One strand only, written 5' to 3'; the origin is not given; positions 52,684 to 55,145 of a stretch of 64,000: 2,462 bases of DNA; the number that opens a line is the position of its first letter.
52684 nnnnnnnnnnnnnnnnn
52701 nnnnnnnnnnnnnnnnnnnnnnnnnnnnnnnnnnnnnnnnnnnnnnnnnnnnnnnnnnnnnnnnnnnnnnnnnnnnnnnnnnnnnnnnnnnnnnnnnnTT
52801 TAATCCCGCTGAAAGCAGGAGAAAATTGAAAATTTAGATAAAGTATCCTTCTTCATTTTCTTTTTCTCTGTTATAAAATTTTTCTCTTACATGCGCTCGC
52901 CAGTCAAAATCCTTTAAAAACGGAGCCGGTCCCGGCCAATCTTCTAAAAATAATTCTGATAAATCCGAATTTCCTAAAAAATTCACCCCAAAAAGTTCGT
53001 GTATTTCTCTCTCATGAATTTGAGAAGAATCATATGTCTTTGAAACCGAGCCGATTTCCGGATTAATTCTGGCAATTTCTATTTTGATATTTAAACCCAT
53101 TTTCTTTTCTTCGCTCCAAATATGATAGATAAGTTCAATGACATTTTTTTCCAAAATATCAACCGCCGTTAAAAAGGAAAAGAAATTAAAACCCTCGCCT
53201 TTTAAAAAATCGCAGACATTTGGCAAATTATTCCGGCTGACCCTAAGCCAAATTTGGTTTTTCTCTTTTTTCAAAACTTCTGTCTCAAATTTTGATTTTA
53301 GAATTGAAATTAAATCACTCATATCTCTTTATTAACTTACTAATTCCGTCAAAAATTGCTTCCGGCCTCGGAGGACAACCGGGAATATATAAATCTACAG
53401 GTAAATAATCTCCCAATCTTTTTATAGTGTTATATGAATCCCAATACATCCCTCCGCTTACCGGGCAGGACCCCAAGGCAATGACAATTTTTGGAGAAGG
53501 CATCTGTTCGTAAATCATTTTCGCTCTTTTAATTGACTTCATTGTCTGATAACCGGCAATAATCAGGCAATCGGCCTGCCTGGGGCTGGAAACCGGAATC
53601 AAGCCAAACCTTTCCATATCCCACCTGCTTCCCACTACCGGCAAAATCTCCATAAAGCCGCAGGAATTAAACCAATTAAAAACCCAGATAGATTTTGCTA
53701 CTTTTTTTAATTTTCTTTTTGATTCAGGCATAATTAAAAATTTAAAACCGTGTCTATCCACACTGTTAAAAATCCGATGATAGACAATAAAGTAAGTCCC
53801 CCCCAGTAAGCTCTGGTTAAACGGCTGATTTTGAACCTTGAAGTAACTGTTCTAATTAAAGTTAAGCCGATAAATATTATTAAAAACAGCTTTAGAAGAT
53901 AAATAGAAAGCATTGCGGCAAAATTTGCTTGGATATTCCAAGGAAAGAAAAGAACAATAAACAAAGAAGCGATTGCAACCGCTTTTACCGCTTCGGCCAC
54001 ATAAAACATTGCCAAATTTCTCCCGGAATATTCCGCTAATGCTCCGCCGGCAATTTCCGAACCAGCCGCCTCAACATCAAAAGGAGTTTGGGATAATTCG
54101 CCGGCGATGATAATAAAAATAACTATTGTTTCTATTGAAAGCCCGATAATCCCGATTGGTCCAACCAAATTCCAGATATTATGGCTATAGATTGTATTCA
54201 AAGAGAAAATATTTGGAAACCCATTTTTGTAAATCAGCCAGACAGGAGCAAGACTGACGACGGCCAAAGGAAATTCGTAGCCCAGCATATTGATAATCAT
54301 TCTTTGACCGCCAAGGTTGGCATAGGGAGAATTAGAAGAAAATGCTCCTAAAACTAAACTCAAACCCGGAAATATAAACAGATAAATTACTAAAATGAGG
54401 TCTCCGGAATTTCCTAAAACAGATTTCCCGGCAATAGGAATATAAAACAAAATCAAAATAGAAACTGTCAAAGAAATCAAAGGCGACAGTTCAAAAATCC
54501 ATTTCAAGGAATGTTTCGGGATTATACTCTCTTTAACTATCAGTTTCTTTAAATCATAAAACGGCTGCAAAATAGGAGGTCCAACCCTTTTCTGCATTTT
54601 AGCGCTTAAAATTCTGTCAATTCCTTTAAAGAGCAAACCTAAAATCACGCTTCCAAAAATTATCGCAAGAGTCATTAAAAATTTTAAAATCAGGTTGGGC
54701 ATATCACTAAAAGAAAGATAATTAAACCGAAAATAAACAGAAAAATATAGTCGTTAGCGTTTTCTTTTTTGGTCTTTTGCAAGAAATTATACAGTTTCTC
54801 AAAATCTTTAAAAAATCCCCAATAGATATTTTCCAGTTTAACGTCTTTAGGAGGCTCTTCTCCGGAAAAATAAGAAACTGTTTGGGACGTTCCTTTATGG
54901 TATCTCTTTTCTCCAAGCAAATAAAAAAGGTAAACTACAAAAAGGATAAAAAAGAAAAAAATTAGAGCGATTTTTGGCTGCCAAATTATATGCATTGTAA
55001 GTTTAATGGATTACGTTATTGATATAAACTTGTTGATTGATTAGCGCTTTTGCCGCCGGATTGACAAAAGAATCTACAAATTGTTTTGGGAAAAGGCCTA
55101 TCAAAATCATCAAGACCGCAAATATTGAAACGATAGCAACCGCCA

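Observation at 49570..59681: Mrp-antiporter plus hydrogenase-like (Mbh/Ehr-type) membrane complex with a cysteine-less large subunit, next to POR and Fe-S maturation genes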

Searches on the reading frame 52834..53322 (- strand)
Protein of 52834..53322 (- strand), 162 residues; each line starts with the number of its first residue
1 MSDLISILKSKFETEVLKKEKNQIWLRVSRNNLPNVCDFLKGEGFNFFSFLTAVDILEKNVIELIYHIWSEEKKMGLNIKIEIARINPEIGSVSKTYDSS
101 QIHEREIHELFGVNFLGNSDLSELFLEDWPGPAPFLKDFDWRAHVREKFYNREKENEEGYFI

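Call 4: search_protein_families(library=pfam, proteins=[window:52834-53322:-], max_evalue=0.01)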
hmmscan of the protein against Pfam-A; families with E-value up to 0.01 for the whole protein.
window:52834-53322:- (162 aa): 1 family
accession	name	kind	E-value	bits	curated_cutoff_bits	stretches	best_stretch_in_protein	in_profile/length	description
PF00329.25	Complex1_30kDa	-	1.6e-24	87.2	22.5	1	27-144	2-123/124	Respiratory-chain NADH dehydrogenase, 30 Kd subunit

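Call 34: search_solved_structures(query=window:52834-53322:-, show_alignments=0, max_evalue=0.001)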
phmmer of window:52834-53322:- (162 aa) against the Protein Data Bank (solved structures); distinct sequences matched with E-value up to 0.001: 42.
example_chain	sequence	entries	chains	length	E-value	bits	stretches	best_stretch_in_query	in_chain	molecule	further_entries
6u8y_K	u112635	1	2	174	9.6e-14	54.5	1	18-157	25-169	NADH dehydrogenase subunit C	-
6hum_J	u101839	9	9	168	6.9e-09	38.7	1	17-139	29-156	NAD(P)H-quinone oxidoreductase subunit J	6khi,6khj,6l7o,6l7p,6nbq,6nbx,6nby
7zd6_5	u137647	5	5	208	1.9e-08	37.3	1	44-150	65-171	NADH dehydrogenase [ubiquinone] iron-sulfur protein 3, mitochondrial | Complex I-30kD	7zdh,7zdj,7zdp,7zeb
5lnk_5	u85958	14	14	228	2.3e-08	37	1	44-150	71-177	Mitochondrial complex I, 30 kDa subunit | NADH:ubiquinone oxidoreductase core subunit S3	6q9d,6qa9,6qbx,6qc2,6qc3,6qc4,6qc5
6zk9_5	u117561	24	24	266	3.4e-08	36.5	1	44-150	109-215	NADH:ubiquinone oxidoreductase core subunit S3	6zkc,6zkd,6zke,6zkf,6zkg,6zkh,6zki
5lc5_C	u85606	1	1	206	3.8e-08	36.3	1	30-150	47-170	NADH dehydrogenase [ubiquinone] iron-sulfur protein 3, mitochondrial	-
9w2u_C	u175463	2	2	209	3.9e-08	36.3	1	31-150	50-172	NADH dehydrogenase [ubiquinone] iron-sulfur protein 3, mitochondrial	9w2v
8zo8_S3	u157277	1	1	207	4.9e-08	36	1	36-150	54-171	NADH dehydrogenase [ubiquinone] iron-sulfur protein 3, mitochondrial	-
5ldw_C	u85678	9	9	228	4.9e-08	35.9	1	31-150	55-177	NADH dehydrogenase [ubiquinone] iron-sulfur protein 3, mitochondrial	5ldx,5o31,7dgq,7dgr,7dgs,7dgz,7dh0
7v2c_P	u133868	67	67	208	5e-08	35.9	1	36-150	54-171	NADH dehydrogenase [ubiquinone] iron-sulfur protein 3, mitochondrial | Complex I-30kD | NADH-ubiquinone oxidoreductase 30 kDa subunit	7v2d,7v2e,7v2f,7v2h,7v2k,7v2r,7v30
7qsd_C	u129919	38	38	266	7.4e-08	35.4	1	32-150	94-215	NADH dehydrogenase [ubiquinone] iron-sulfur protein 3, mitochondrial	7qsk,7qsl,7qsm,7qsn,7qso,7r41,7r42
7zm7_G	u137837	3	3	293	7.8e-08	35.3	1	36-154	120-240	NADH-ubiquinone oxidoreductase 30.4 kDa subunit-like protein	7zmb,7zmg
5gpn_W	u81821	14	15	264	9.2e-08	35.1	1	36-150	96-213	NADH dehydrogenase [ubiquinone] iron-sulfur protein 3 | NADH dehydrogenase [ubiquinone] iron-sulfur protein 3, mitochondrial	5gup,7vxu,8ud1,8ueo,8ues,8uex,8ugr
8qby_C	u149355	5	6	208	1.2e-07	34.7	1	31-154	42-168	NADH-quinone oxidoreductase subunit C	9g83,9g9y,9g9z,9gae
5xtb_P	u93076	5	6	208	2.7e-07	33.5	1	36-150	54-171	NADH dehydrogenase [ubiquinone] iron-sulfur protein 3, mitochondrial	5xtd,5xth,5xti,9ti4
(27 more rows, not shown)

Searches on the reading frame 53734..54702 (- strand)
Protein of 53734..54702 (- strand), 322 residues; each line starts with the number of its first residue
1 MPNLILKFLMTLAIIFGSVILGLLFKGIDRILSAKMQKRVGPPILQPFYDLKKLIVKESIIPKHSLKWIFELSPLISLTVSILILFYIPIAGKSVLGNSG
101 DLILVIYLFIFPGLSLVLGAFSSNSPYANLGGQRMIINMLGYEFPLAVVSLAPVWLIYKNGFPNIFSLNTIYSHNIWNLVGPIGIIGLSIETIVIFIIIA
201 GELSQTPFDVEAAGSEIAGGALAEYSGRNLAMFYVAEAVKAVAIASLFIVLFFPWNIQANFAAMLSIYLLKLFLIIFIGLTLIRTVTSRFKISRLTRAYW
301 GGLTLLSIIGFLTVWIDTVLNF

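Call 3: search_protein_families(library=pfam, proteins=[window:53734-54702:-], max_evalue=0.01)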
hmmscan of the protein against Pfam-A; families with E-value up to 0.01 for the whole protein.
window:53734-54702:- (322 aa): 1 family
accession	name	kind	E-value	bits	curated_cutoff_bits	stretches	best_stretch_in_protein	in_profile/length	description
PF00146.26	NADHdh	-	8.7e-60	203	27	1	12-313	4-296/298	NADH dehydrogenase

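Call 33: search_solved_structures(query=window:53734-54702:-, show_alignments=1, max_evalue=0.00001)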
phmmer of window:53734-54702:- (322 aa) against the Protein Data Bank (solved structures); distinct sequences matched with E-value up to 0.00001: 35.
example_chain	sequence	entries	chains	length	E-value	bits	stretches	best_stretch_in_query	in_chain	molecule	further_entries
6cfw_M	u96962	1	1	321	2.3e-56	195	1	12-316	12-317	Mbh13 NADH dehydrogenase subunit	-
6u8y_M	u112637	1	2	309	1.3e-28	103.9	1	7-312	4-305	NADH dehydrogenase subunit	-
7z0s_D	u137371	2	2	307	4.7e-23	85.6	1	21-305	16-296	Formate hydrogenlyase subunit 4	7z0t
6nbq_A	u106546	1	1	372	6.5e-22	81.9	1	9-257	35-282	NdhA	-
6hum_A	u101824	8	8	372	7.4e-22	81.7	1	9-257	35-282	NAD(P)H-quinone oxidoreductase subunit 1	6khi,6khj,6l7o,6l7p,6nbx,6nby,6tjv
9grx_A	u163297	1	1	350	2e-20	77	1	11-261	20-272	NAD(P)H-quinone oxidoreductase subunit 1, chloroplastic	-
7wff_A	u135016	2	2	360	4.4e-19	72.5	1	4-288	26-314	NAD(P)H-quinone oxidoreductase subunit 1, chloroplastic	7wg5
9cwt_s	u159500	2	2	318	1.1e-18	71.3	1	23-308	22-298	NADH-ubiquinone oxidoreductase chain 1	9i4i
9ti4_s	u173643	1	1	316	1.3e-18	71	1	29-308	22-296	NADH-ubiquinone oxidoreductase chain 1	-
5xtc_s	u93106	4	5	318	3.8e-18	69.5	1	23-308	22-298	NADH-ubiquinone oxidoreductase chain 1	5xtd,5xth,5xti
4he8_H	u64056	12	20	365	1.6e-17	67.5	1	11-316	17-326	NADH-quinone oxidoreductase subunit 8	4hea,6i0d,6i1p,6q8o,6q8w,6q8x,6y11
7eu3_A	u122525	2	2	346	2.5e-17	66.8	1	6-285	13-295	NAD(P)H-quinone oxidoreductase subunit 1, chloroplastic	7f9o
8qby_H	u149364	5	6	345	7.1e-17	65.3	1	4-308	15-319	NADH-quinone oxidoreductase subunit H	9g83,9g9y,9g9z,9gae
7ar9_H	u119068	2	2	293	8.1e-17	65.1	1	10-263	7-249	ND1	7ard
7nyh_H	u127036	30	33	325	4.7e-16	62.6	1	4-301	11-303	NADH-quinone oxidoreductase subunit H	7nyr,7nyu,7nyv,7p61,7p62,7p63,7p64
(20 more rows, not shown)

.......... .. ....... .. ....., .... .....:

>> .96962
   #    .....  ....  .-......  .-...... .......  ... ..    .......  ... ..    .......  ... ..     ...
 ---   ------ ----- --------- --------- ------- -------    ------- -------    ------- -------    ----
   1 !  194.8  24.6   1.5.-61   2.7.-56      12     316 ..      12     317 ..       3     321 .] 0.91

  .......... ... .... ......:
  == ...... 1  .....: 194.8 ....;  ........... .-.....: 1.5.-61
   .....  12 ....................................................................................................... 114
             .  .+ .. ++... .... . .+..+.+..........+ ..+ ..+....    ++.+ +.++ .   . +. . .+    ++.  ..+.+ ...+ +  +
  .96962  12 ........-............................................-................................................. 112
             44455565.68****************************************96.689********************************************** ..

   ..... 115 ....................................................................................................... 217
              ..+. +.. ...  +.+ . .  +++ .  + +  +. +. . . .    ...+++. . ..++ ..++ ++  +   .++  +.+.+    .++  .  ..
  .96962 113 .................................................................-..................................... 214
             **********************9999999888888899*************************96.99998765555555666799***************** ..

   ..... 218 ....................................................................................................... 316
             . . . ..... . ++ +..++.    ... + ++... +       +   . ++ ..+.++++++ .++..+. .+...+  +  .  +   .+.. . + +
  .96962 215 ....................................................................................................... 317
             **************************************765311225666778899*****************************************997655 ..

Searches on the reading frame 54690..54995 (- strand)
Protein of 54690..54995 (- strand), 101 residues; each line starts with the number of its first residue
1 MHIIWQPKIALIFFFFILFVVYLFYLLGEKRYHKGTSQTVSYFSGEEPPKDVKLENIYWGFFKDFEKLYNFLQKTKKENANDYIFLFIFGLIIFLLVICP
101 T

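Call 3: search_protein_families(library=pfam, proteins=[window:54690-54995:-], max_evalue=0.01)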
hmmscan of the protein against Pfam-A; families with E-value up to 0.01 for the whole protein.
window:54690-54995:- (101 aa): 0 families

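Call 32: search_solved_structures(query=window:54690-54995:-, show_alignments=3, max_evalue=10)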
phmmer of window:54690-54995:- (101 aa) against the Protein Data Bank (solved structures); distinct sequences matched with E-value up to 10: 8.
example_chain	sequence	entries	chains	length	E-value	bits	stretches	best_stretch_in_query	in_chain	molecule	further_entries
6cfw_I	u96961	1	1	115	0.082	16.5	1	4-88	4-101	MBH subunit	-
4xav_A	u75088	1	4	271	0.34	14.6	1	31-59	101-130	Gliomedin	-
6ecm_A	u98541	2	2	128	0.44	14.2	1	27-76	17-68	Sorting nexin-15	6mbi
2n67_B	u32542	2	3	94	0.47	14.1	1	52-93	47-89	Hemolysin II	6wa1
6dmf_A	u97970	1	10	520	1.1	13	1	20-85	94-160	mixed-linkage glucan utilization locus (MLGUL) SGBP-B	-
6e60_A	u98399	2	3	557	1.2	12.8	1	20-85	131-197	mixed-linkage glucan utilization locus (MLGUL) SGBP-B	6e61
7nox_A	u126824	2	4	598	1.3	12.7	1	20-85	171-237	Surface glycan-binding protein BO2743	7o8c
6d53_C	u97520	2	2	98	1.4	12.6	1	52-88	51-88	Hemolysin II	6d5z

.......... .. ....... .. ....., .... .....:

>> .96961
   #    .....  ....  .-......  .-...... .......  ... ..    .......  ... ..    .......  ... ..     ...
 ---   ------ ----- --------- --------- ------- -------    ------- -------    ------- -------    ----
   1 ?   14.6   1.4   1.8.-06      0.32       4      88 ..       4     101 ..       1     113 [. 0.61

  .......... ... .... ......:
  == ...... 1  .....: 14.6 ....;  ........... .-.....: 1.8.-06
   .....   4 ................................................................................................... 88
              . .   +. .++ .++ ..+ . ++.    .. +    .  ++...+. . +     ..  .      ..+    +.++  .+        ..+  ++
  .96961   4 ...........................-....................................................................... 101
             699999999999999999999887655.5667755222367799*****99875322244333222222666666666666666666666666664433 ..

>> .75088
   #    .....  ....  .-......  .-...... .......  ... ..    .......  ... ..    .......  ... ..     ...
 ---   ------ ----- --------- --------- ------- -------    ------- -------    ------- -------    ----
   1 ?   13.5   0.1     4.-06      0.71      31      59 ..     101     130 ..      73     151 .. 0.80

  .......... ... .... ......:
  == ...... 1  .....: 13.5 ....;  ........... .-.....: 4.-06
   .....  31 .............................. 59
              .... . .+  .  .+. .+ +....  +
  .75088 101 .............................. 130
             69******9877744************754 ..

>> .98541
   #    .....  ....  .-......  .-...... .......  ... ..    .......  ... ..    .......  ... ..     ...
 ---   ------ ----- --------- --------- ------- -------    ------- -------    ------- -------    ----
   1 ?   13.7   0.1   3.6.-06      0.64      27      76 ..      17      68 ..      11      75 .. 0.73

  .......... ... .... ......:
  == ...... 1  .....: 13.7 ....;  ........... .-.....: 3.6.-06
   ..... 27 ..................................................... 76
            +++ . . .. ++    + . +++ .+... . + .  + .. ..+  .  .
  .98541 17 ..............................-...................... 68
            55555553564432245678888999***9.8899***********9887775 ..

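Call 41: search_protein_families(library=ncbifam, proteins=[window:54690-54995:-], max_evalue=0.001)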
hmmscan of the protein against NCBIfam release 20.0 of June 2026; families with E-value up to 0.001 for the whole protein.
window:54690-54995:- (101 aa): 1 family
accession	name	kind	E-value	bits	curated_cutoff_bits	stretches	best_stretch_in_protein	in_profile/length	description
NF053600.1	MbhI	equivalog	1.5e-16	60.6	95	1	4-89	5-94/97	membrane-bound hydrogenase complex subunit MbhI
